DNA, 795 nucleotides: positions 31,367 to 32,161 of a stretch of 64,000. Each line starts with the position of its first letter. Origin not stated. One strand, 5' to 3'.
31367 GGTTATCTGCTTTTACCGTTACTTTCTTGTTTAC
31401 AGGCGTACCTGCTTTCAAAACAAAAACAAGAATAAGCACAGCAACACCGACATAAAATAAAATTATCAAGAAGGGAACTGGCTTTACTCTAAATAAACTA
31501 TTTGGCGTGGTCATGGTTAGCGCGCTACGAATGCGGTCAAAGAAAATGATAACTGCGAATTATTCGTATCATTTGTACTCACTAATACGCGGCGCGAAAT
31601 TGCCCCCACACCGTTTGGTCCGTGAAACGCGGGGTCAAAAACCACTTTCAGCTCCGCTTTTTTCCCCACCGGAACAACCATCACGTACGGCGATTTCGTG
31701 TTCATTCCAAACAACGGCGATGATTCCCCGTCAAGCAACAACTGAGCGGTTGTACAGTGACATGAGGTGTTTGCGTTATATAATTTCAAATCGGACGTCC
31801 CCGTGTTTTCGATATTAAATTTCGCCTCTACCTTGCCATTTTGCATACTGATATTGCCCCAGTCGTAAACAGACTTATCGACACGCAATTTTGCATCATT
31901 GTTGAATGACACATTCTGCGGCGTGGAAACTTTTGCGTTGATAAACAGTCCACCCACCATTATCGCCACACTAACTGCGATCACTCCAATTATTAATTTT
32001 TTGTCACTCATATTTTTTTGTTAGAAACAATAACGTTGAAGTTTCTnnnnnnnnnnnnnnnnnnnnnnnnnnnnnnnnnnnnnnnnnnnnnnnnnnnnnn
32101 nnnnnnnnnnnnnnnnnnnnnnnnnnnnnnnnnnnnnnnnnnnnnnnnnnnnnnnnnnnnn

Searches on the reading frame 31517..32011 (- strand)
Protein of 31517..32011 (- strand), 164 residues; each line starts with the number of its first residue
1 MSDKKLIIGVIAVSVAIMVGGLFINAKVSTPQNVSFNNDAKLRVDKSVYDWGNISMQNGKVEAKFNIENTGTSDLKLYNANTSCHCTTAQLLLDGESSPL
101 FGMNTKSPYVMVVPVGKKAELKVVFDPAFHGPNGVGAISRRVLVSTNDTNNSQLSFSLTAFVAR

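Call 12: search_protein_families(library=pfam, proteins=[window:31517-32011:-], max_evalue=0.001)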
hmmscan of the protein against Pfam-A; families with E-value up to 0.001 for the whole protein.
window:31517-32011:- (164 aa): 2 families
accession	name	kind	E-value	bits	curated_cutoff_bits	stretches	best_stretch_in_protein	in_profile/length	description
PF07610.17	DUF1573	-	4.8e-14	52.6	26.1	1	43-90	2-48/98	Protein of unknown function (DUF1573)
PF22544.2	HYDIN_VesB_CFA65-like_Ig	-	1.7e-10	41.5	25.5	1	40-155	1-96/100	HYDIN/CFA65/VesB-like, Ig-like domain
